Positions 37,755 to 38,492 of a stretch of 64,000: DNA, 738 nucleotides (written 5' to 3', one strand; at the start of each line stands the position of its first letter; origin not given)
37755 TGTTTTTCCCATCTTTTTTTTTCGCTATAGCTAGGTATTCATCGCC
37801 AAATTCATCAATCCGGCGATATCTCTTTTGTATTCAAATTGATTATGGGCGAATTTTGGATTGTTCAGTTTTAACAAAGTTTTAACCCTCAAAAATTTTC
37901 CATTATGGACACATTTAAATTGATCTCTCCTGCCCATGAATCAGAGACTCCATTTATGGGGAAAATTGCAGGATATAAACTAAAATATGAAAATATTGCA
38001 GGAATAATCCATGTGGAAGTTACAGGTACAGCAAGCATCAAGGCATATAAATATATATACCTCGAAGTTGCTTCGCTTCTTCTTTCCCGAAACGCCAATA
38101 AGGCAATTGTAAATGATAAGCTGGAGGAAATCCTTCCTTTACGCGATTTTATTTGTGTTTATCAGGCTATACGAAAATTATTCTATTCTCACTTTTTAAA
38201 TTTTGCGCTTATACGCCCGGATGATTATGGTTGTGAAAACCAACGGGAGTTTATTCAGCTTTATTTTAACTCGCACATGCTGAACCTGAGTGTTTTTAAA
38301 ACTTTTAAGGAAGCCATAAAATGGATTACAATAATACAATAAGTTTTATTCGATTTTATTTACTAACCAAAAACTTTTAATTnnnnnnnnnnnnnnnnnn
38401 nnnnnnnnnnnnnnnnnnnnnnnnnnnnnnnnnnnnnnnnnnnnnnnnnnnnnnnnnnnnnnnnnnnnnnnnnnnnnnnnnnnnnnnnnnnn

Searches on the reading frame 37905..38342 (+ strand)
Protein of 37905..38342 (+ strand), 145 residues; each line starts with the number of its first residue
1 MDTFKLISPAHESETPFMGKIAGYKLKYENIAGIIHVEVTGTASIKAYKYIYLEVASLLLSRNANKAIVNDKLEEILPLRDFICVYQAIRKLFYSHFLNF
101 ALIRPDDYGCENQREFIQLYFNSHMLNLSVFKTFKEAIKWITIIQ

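Call 5: search_protein_families(library=pfam, proteins=[window:37905-38342:+], max_evalue=1)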
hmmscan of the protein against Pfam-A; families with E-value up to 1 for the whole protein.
window:37905-38342:+ (145 aa): 0 families

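Call 6: search_protein_families(library=ncbifam, proteins=[window:37905-38342:+], max_evalue=1)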
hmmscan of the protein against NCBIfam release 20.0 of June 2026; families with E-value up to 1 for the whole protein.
window:37905-38342:+ (145 aa): 0 families

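Call 18: predict_structure(alignment_id=A2)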
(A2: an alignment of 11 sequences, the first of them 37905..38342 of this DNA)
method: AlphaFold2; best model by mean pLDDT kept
length: 145 residues; sequences in the alignment: 11
mean_pLDDT: 78.2   pTM: 0.75
mean pLDDT of the five models: 78.2, 76.2, 76.2, 75.2, 73.5
residues with pLDDT >= 90: 29; 70-90: 88; 50-70: 9; < 50: 19
segments of 3 or more residues with pLDDT < 50: 1-19
pLDDT, mean of each block of 10 residues (from residue 1): 33 44 82 91 87 86 90 86 81 73 84 84 81 91 83
secondary structure, 60 per line:
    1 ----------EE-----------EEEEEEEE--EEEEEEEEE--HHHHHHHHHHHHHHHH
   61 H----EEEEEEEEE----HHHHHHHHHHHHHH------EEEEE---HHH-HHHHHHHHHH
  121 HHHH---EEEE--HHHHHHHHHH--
elements in order: E24-31 E34-42 H45-61 E66-74 H79-92 E99-103 H111-124 E128-131 H134-143

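Call 21: search_protein_representatives(alignment_id=A2)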
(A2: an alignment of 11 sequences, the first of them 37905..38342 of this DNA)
Query: 11 sequences, 147 profile positions. Proteins with E-value up to 0.001 (for the whole library): 19; up to 1e-10: 4; up to 1e-30: 4. The best 19 are listed.
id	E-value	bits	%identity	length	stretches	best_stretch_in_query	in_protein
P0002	3.7e-61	221.8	-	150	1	1-147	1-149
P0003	2.5e-60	219.1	-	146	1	1-147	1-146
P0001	2.0e-55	203.2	-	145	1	2-145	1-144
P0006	8.3e-50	185.0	-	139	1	2-145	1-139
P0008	6.8e-08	49.0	-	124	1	24-142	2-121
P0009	1.8e-06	44.3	-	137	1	24-145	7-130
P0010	3.0e-06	43.7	-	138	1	25-145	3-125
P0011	1.8e-05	41.1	-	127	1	24-145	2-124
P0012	2.5e-05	40.7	-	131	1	26-145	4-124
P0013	3.1e-05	40.4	-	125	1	23-143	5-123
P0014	6.6e-05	39.3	-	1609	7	26-55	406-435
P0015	9.1e-05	38.8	-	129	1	24-145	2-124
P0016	1.7e-04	37.9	-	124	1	24-144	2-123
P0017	1.8e-04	37.9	-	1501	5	63-96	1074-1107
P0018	1.9e-04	37.8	-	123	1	27-143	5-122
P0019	2.2e-04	37.6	-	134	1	56-144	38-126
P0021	2.9e-04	37.2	-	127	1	32-144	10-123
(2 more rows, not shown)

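Call 22: search_protein_families(library=pfam, proteins=[P0008, P0009, P0010, P0011, P0012, P0013, P0015, P0016, P0018, P0019], max_evalue=1)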
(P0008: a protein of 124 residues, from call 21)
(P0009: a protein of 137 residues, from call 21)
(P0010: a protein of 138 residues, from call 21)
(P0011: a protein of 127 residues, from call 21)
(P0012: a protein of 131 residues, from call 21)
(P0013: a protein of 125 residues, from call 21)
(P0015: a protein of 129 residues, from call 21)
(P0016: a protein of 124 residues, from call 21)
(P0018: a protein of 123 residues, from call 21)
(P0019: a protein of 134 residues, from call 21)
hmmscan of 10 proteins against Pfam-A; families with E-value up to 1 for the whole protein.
P0008 (124 aa): 4 families
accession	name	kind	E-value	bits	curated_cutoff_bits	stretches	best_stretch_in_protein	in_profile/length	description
PF11964.13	SpoIIAA-like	-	0.0037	18.4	25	1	14-122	2-106/106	SpoIIAA-like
PF24889.1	CCTL2_WNK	-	0.026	14.8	27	0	74-98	37-61/75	WNK CCTL2 domain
PF25056.1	DUF7793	-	0.085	13.3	26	0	107-124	95-112/113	Domain of unknown function (DUF7793)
PF18449.8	Endotoxin_C2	-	0.25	12.4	30.7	1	21-56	17-50/63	Pesticidal crystal protein Cry1Aa, domain IV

P0009 (137 aa): 1 family
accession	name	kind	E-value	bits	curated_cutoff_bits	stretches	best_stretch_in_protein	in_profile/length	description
PF11964.13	SpoIIAA-like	-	0.032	15.4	25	1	20-127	3-105/106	SpoIIAA-like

P0010 (138 aa): 2 families
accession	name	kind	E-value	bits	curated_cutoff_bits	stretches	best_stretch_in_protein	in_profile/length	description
PF25056.1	DUF7793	-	0.013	15.9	26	1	25-124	20-111/113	Domain of unknown function (DUF7793)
PF11964.13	SpoIIAA-like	-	0.24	12.6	25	1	18-122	5-105/106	SpoIIAA-like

P0011 (127 aa): 0 families

P0012 (131 aa): 4 families
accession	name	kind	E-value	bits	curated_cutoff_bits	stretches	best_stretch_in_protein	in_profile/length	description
PF11964.13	SpoIIAA-like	-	0.021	16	25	1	16-122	4-106/106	SpoIIAA-like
PF14853.12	Fis1_TPR_C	-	0.087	13.5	25.3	1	7-43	17-53/53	Fis1 C-terminal tetratricopeptide repeat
PF07067.16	DUF1340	-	0.1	12.4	25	1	26-103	47-118/236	Protein of unknown function (DUF1340)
PF14645.11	Chibby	-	0.21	12.1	24.8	0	24-59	69-103/114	Chibby family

P0013 (125 aa): 2 families
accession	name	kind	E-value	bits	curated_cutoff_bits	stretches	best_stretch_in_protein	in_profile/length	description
PF24585.1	YunG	-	0.055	14.1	27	1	25-67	15-57/116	YunG protein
PF25312.1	Allergen_Asp_f_4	-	0.15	12.2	27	0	15-49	12-47/174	Allergen Asp f 4-like domain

P0015 (129 aa): 5 families
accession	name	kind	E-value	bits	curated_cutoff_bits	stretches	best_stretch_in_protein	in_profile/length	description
PF11964.13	SpoIIAA-like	-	6e-06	27.4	25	1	14-121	2-105/106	SpoIIAA-like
PF16784.11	HNHc_6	-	0.025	14.6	26.6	1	9-69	134-196/204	Putative HNHc nuclease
PF25056.1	DUF7793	-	0.031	14.7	26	1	78-123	67-111/113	Domain of unknown function (DUF7793)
PF05045.17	RgpF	-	0.078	12.1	25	1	57-111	175-231/503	Rhamnan synthesis protein F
PF14980.11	TIP39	-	0.15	12.4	27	1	83-104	16-37/51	TIP39 peptide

P0016 (124 aa): 2 families
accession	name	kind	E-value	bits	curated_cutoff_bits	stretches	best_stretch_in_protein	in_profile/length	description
PF25056.1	DUF7793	-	0.072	13.6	26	0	108-123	96-111/113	Domain of unknown function (DUF7793)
PF11394.13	Tla3_N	-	0.15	12.6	24.7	1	71-106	67-102/166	Type VI lipase adapter protein Tla3, N-terminal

P0018 (123 aa): 2 families
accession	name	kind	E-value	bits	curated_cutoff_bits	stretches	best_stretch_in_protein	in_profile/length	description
PF25056.1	DUF7793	-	0.012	16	26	1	67-122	57-110/113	Domain of unknown function (DUF7793)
PF11964.13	SpoIIAA-like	-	0.053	14.7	25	1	18-122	6-106/106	SpoIIAA-like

P0019 (134 aa): 0 families

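Call 27: find_related_loci(query=A2, collection=genome_contigs, flank=10000)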
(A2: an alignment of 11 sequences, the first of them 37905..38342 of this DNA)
Query A2 (145 aa) in genome_contigs; peptide patterns used: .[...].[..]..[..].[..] (x = any residue, [..] = any of these).
58 stretches matched a pattern; 1 encode a relative of the query (tblastn E <= 1e-3); 1 distinct loci.
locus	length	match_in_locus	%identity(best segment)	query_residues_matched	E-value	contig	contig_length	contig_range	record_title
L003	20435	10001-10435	83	1-145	3e-83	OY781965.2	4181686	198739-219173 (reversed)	MAG: Bacteroidales bacterium isolate 351424ce-103a-4fdb-9a77-f202f7f12de1 genome assembly, chromosome: 1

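Call 29: find_encoding_contigs(protein=P0008, flank=6000, max_places=4)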
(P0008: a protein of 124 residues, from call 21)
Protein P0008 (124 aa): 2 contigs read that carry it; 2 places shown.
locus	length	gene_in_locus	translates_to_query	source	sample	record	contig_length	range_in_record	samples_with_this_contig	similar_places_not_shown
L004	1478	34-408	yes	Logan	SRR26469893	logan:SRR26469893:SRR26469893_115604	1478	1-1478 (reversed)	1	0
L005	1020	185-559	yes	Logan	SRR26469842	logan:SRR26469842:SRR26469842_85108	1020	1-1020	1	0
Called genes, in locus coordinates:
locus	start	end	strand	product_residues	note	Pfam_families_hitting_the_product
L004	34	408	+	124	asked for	-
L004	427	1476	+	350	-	?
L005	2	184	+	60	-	?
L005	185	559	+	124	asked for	-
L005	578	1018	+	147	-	?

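Call 30: find_encoding_contigs(protein=P0015, flank=6000, max_places=4)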
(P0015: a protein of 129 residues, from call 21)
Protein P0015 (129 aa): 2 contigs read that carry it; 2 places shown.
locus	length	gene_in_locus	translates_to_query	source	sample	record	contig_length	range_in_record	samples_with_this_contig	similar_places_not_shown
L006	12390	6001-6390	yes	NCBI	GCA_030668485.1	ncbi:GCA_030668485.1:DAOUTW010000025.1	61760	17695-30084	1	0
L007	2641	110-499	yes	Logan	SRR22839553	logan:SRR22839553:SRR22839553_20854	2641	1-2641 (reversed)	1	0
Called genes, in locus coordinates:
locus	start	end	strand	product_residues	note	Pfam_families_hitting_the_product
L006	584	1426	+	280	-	-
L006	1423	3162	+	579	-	PF01551:Peptidase_M23, PF18962:Por_Secre_tail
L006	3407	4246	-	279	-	-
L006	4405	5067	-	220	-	PF20154:LNT_N (weak)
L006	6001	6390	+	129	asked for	PF11964:SpoIIAA-like (weak)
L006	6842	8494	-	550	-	PF02463:SMC_N, PF13175:AAA_15 (weak), PF13476:AAA_23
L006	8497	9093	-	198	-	-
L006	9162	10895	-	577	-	PF01807:Zn_ribbon_DnaG, PF08275:DNAG_N, PF01751:Toprim, PF13155:Toprim_2, PF13362:Toprim_3, PF13662:Toprim_4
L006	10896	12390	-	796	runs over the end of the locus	PF00488:MutS_V, PF20297:MSSS (weak), PF01713:Smr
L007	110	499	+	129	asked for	PF11964:SpoIIAA-like (weak)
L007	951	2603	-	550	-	PF02463:SMC_N, PF13175:AAA_15 (weak), PF13476:AAA_23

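Call 32: search_protein_families(library=pfam, proteins=[L004:427-1476:+], max_evalue=0.01)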
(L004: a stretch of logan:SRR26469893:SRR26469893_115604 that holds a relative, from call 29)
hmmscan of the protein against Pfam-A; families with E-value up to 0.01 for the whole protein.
L004:427-1476:+ (350 aa): 3 families
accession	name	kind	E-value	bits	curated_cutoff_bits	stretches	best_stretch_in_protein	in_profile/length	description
PF07690.21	MFS_1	-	5.2e-29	101.7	33.4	1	38-350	22-328/347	Major Facilitator Superfamily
PF13347.12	MFS_2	-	1.9e-08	33.7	27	1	144-345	136-343/427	MFS/sugar transport protein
PF12832.13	MFS_1_like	-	6.9e-08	32.4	25.2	1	69-348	54-333/373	MFS_1 like family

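Call 35: search_solved_structures(query=A4, max_evalue=10, show_alignments=2)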
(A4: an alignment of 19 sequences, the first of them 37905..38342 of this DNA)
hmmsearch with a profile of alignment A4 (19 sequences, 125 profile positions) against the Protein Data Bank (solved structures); distinct sequences matched with E-value up to 10: 19.
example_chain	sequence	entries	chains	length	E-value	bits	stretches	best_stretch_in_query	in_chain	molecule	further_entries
1th8_B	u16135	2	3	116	0.25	14.6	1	1-48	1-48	Anti-sigma F factor antagonist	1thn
1tid_B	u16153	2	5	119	0.3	14.3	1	1-48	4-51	Anti-sigma F factor antagonist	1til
7eq2_A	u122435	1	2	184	0.34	14.2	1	11-52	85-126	Ras-related protein Rab-1A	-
5h9d_C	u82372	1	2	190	0.38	14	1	52-98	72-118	Heptaprenyl diphosphate synthase (HEPPP synthase) subunit 1 family protein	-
4fmd_F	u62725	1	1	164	0.53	13.5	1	11-53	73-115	Ras-related protein Rab-1A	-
4fmb_B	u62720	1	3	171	0.58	13.4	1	11-53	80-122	Ras-related protein Rab-1A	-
4fmc_B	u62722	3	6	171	0.58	13.4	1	11-53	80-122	Ras-related protein Rab-1A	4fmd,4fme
2wwx_A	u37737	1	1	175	0.63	13.3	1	11-51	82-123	RAS-RELATED PROTEIN RAB-1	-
1auz_A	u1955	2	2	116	0.64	13.3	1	5-52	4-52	SPOIIAA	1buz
4jvs_B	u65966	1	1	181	0.65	13.2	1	11-53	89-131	Ras-related protein Rab-1A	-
3sfv_A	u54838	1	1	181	0.65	13.2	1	11-53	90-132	Ras-related protein Rab-1A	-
4iru_B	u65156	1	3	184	0.67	13.2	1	11-53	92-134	Ras-related protein Rab-1A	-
2fol_A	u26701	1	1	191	0.73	13.1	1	11-53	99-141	Ras-related protein Rab-1A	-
3tkl_A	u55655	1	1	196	0.77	13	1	11-53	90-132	Ras-related protein Rab-1A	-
3l0i_B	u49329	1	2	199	0.78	13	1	11-53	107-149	Ras-related protein Rab-1A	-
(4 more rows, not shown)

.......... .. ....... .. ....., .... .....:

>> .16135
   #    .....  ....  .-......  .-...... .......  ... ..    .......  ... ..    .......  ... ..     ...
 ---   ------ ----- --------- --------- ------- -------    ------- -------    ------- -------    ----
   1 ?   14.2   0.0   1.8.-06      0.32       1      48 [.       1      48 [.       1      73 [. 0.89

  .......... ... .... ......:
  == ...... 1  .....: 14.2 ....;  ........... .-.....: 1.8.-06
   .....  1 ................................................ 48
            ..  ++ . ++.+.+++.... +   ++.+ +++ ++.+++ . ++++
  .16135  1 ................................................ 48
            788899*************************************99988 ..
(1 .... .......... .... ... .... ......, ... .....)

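Call 36: find_homologous_proteins(query=A4, max_evalue=0.001)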
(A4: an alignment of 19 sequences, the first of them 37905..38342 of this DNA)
Query A4 (19 sequences) (145 aa, profile of the alignment): 9 proteins with E <= 0.001 among 837 candidates.
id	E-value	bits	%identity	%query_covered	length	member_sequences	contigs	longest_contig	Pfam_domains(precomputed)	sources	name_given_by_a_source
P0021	1.6e-32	130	-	-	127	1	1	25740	-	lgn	-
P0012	6.3e-32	128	19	80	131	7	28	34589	-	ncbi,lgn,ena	ncbi:MAG: hypothetical protein WAR22_11290 [Desulfomonilia bacterium]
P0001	8.4e-32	128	100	100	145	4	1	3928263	-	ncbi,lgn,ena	-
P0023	5.9e-30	122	83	100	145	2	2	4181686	-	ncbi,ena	-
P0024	5.5e-27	112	19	80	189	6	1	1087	-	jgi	jgi:hypothetical protein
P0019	1.4e-26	111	22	92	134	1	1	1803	-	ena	-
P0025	6.3e-22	96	-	-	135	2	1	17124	-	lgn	-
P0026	7.1e-22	96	-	-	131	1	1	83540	-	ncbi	-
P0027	7.6e-22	95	-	-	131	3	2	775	-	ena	-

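Call 37: find_encoding_contigs(protein=P0012, flank=5000, max_places=4)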
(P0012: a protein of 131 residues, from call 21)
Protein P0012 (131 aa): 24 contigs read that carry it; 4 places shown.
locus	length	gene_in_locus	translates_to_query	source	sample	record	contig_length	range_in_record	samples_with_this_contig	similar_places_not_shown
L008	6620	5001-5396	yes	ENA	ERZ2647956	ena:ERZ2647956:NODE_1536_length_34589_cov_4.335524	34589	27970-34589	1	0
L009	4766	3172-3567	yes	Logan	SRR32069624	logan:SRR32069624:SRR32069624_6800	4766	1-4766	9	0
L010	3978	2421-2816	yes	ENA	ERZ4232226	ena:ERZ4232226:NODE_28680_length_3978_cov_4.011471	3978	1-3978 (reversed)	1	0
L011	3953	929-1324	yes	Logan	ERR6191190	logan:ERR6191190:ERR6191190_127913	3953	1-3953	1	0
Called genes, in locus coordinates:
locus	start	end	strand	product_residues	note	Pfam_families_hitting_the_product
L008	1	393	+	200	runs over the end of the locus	PF04229:GrpB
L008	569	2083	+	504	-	PF13091:PLDc_2, PF00614:PLDc (faint), PF13091:PLDc_2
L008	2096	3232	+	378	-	PF00149:Metallophos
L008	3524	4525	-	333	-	PF05598:DUF772, PF01609:DDE_Tnp_1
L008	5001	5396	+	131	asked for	-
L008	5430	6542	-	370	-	PF11306:DUF3108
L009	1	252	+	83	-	?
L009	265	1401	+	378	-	PF00149:Metallophos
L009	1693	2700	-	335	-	PF05598:DUF772, PF01609:DDE_Tnp_1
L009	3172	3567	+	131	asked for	-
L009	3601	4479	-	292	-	PF11306:DUF3108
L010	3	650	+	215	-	?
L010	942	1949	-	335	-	PF05598:DUF772, PF01609:DDE_Tnp_1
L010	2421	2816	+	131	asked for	-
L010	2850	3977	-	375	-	?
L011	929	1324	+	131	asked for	-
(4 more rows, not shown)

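Call 38: find_encoding_contigs(protein=P0021, flank=5000, max_places=2)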
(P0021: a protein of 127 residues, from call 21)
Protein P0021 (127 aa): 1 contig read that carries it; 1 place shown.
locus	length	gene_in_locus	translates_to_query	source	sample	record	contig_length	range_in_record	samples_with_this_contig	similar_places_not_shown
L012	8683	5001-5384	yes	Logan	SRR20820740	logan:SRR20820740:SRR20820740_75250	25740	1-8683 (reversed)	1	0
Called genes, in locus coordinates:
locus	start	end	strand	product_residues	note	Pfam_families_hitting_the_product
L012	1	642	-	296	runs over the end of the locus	PF01569:PAP2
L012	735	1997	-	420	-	PF00512:HisKA, PF02518:HATPase_c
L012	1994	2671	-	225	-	PF00072:Response_reg, PF00486:Trans_reg_C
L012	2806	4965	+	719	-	PF19313:DUF5916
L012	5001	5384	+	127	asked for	-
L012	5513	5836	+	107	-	PF03551:PadR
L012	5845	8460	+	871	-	PF12704:MacB_PCD, PF02687:FtsX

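Call 39: find_encoding_contigs(protein=P0026, flank=5000, max_places=2)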
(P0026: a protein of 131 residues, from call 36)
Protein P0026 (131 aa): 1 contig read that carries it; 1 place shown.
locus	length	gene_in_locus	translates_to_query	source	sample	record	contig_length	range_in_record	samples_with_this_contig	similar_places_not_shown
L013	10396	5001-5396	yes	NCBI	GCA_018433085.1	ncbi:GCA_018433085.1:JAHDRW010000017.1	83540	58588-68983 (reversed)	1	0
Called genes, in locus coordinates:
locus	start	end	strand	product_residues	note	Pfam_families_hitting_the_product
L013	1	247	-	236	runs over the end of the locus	PF00392:GntR, PF07729:FCD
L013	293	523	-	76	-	-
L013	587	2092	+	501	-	PF13091:PLDc_2, PF00614:PLDc (faint), PF13091:PLDc_2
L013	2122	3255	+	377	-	PF00149:Metallophos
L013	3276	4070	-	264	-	PF00106:adh_short, PF13561:adh_short_C2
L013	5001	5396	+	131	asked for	-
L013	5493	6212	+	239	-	PF00378:ECH_1, PF16113:ECH_2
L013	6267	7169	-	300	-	PF11306:DUF3108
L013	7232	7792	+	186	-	-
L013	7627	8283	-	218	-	PF02254:TrkA_N, PF02080:TrkA_C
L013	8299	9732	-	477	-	PF02386:TrkH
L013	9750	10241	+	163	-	-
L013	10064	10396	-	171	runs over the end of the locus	PF13801:Metal_resist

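Call 51: fold_search(model_id=the predicted structure, library=pdb)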
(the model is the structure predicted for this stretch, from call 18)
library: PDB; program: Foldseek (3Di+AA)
matches with E <= 10: 1103; with E <= 0.001: 4
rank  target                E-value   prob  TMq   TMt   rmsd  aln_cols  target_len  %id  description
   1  1til_B                3.4e-04  1.00  0.52  0.62   4.4       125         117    9  Crystal Structures of the ADP and ATP bound forms of the Bacillus Anti-sigma factor SpoIIAB in complex with the Anti-a (released 2004-06-15)
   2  1tid_B                4.2e-04  1.00  0.52  0.61   4.4       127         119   10  Crystal Structures of the ADP and ATP bound forms of the Bacillus Anti-sigma factor SpoIIAB in complex with the Anti-a (released 2004-06-15)
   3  1tid_D                5.8e-04  1.00  0.54  0.63   3.8       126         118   11  Crystal Structures of the ADP and ATP bound forms of the Bacillus Anti-sigma factor SpoIIAB in complex with the Anti-a (released 2004-06-15)
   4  8ih8_A                9.1e-04  1.00  0.58  0.70   3.6       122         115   10  anti-sigmaF factor and Anti-sigmaF factor antagonist complex(usfx-RsfB) (released 2024-02-28)
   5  4xs5_C                1.0e-03  1.00  0.47  0.54   5.8       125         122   21  Crystal structure of Sulfate transporter/antisigma-factor antagonist STAS from Dyadobacter fermentans DSM 18053 (released 2015-02-11)
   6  7b0u_0                1.4e-03  1.00  0.52  0.30   3.9       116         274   12  Stressosome complex from Listeria innocua (released 2021-12-01)
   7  4hyl_A                1.5e-03  1.00  0.49  0.59   4.4       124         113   10  The crystal structure of an anti-sigma-factor antagonist from Haliangium ochraceum DSM 14365 (released 2012-11-28)
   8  8ih8_B                2.6e-03  1.00  0.56  0.67   4.7       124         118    9  anti-sigmaF factor and Anti-sigmaF factor antagonist complex(usfx-RsfB) (released 2024-02-28)
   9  3ztb_A                3.1e-03  1.00  0.51  0.61   4.7       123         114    9  The bacterial stressosome: a modular system that has been adapted to control secondary messenger signaling (released 2012-02-22)
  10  6jhk_B                3.4e-03  1.00  0.56  0.67   3.9       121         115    6  Crystal Structure of Bacillus subtilis RsbS (released 2019-09-11)
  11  6m36_H                3.6e-03  0.99  0.39  0.50   5.7       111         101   10  The crystal structure of B. subtilis RsbV/RsbW complex in the monoclinic crystal form (released 2020-07-15)
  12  4xs5_A                5.0e-03  1.00  0.45  0.53   5.5       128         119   21  Crystal structure of Sulfate transporter/antisigma-factor antagonist STAS from Dyadobacter fermentans DSM 18053 (released 2015-02-11)
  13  6jhk_A                5.3e-03  1.00  0.54  0.64   3.9       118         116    5  Crystal Structure of Bacillus subtilis RsbS (released 2019-09-11)
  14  9ias_A                5.6e-03  1.00  0.51  0.17   4.4       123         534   12  Sulfate transporter SLC26A11 in nanodiscs with nanobody Nb4 (released 2026-03-04)
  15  1thn_B                5.6e-03  0.99  0.46  0.55   5.5       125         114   10  Crystal Structures of the ADP and ATP bound forms of the Bacillus Anti-sigma factor SpoIIAB in complex with the Anti-a (released 2004-06-15)
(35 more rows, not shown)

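Call 57: search_protein_families(library=padloc, proteins=[window:37905-38342:+], max_evalue=0.1)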
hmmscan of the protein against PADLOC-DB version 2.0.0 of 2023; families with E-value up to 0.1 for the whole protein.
window:37905-38342:+ (145 aa): 0 families

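Call 60: find_related_loci(query=A2, collection=metagenome_contigs, flank=8000)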
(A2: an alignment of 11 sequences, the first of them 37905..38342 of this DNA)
Query A2 (145 aa) in metagenome_contigs; peptide patterns used: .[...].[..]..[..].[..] (x = any residue, [..] = any of these).
90 stretches matched a pattern; 2 encode a relative of the query (tblastn E <= 1e-3); 2 distinct loci.
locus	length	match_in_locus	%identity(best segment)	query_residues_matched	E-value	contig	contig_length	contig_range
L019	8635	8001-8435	98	1-145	4e-96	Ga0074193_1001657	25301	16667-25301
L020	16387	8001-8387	34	13-141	2e-22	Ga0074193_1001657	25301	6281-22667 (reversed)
